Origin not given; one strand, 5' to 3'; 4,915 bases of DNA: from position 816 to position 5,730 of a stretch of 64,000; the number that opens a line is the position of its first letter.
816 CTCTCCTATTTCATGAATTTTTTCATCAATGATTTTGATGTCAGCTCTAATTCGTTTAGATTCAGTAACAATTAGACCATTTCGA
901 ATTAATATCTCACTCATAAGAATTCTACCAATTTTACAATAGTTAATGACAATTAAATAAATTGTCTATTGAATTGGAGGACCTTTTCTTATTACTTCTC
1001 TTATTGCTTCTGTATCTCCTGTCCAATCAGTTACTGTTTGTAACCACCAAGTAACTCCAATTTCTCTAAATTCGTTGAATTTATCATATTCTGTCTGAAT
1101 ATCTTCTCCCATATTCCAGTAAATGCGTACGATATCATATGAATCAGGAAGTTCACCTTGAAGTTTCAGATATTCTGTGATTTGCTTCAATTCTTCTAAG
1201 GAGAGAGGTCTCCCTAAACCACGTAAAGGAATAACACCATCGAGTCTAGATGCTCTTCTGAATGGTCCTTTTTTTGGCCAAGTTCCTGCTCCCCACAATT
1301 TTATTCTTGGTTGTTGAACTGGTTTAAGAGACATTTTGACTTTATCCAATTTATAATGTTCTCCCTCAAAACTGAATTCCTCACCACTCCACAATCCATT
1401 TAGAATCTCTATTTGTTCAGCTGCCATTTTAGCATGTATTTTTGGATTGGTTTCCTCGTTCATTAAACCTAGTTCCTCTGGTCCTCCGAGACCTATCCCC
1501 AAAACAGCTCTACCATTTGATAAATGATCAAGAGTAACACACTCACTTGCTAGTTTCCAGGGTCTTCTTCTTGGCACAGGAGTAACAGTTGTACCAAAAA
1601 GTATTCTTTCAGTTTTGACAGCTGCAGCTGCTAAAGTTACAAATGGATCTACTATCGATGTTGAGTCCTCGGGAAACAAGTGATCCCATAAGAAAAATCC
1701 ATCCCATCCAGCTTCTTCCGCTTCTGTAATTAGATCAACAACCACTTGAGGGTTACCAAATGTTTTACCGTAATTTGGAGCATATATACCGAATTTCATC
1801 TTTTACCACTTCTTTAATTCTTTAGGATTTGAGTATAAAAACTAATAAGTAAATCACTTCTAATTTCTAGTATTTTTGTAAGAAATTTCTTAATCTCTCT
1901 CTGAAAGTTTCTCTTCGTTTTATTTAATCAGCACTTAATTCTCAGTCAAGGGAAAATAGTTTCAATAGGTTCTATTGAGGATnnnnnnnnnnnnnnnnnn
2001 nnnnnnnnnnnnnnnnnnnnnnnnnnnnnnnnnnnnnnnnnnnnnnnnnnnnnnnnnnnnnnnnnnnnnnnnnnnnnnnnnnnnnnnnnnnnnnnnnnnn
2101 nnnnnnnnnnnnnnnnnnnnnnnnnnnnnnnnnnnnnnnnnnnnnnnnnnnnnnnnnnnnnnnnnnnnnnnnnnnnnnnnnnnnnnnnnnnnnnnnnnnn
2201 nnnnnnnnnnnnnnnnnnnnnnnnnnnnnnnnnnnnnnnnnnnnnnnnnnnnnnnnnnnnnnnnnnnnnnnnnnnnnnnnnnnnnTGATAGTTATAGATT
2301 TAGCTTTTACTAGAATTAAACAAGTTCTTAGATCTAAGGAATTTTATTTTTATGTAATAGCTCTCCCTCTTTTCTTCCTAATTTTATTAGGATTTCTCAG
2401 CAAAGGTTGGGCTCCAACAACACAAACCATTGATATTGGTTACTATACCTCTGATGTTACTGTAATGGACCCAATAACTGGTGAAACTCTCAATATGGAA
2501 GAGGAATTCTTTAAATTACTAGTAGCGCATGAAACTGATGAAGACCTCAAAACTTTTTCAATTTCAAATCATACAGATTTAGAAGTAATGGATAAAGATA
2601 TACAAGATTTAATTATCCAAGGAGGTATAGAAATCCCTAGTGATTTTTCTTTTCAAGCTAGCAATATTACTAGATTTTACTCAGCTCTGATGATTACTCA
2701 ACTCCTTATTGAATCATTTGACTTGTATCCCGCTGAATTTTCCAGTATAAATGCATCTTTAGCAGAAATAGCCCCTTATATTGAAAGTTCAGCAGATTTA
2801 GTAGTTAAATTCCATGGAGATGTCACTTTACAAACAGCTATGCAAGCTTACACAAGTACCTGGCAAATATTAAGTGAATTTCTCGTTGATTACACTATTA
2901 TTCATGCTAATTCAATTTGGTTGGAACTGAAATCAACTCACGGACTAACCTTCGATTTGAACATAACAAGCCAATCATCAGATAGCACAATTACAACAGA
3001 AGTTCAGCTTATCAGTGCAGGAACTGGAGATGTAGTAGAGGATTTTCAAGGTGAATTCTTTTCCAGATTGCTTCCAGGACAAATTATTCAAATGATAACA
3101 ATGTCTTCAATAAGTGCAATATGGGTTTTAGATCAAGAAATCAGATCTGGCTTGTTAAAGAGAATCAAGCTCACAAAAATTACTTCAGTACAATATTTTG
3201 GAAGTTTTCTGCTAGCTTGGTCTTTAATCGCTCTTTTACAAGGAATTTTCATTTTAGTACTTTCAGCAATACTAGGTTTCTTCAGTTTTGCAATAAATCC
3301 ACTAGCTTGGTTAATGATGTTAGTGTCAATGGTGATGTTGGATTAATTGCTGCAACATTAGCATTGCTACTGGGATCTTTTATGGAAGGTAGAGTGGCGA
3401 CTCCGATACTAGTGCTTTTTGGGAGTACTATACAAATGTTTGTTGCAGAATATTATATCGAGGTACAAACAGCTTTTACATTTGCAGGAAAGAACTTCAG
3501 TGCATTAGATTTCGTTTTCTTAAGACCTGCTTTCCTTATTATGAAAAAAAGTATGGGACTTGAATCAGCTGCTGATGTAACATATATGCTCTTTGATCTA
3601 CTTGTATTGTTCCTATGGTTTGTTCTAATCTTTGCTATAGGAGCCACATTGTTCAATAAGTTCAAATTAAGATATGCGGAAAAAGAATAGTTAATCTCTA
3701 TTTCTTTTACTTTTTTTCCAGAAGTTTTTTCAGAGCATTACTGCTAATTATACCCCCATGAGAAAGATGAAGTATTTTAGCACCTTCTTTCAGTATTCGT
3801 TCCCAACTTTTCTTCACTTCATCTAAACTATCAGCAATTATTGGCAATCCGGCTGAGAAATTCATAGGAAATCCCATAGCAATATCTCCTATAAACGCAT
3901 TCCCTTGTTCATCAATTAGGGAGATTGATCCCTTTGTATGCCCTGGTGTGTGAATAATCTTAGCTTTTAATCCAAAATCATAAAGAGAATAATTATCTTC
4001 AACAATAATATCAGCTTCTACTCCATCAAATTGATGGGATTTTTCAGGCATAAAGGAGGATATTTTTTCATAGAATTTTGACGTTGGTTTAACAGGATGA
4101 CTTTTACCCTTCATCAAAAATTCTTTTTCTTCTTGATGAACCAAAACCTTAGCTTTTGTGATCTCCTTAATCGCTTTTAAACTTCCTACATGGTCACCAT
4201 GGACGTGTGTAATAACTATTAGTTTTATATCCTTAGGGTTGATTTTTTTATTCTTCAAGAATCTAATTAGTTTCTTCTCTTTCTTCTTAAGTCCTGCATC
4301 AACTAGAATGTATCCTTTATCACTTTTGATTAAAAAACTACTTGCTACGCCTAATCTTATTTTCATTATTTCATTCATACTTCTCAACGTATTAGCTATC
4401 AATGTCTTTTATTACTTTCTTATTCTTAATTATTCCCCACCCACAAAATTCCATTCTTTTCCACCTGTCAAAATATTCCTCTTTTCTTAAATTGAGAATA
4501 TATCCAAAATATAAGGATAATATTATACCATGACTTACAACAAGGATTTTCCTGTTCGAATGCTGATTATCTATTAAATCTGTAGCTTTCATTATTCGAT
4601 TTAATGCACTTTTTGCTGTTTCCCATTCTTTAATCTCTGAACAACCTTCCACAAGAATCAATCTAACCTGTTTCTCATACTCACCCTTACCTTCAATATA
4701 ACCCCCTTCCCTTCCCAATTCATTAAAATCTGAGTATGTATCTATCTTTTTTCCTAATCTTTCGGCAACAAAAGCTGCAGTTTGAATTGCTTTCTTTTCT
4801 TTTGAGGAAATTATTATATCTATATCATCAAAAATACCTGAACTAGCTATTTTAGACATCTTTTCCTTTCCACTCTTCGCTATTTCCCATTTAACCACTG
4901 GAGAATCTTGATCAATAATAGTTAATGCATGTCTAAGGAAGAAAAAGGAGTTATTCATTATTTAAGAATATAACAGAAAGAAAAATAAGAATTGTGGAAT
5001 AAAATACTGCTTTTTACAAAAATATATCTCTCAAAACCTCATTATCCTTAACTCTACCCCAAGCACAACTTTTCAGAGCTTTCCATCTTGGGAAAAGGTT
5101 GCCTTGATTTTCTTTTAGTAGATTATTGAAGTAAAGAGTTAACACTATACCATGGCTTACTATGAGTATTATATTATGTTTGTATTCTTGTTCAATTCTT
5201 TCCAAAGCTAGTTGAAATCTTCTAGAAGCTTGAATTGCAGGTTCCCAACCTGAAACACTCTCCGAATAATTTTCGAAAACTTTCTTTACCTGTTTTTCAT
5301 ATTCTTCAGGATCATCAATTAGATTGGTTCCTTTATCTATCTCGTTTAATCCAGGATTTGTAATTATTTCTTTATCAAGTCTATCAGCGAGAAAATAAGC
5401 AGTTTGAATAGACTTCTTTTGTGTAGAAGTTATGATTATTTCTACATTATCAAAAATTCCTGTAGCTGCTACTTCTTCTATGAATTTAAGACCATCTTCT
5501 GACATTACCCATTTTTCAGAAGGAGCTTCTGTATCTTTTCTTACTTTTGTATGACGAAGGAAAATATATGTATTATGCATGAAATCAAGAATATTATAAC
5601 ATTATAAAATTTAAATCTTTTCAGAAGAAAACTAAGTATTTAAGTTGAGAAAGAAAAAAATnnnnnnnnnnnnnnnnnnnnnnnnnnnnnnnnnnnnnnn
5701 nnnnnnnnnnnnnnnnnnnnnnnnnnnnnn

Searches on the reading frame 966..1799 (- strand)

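Call 81: search_protein_families(library=pfam, proteins=[window:966-1799:-], max_evalue=0.000001)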
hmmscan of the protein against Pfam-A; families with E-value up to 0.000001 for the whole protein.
window:966-1799:- (277 aa): 1 family
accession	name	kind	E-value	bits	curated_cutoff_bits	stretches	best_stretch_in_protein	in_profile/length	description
PF00296.26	Bac_luciferase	-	1.7e-38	133.2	27.9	1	1-176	1-176/314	Luciferase-like monooxygenase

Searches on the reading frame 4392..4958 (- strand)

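Call 3: search_protein_families(library=pfam, proteins=[window:4392-4958:-], max_evalue=0.01)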
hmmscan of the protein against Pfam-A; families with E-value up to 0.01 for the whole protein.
window:4392-4958:- (188 aa): 1 family
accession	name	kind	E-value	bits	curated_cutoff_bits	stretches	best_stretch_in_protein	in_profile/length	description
PF00300.27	His_Phos_1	-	3.8e-14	53.2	21.7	1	7-163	3-167/194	Histidine phosphatase superfamily (branch 1)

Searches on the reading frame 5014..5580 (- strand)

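Call 3: search_protein_families(library=pfam, proteins=[window:5014-5580:-], max_evalue=0.01)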
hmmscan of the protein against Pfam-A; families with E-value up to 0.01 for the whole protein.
window:5014-5580:- (188 aa): 1 family
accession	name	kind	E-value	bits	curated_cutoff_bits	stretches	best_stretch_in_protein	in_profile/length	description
PF00300.27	His_Phos_1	-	3.2e-15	56.7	21.7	1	7-162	3-166/194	Histidine phosphatase superfamily (branch 1)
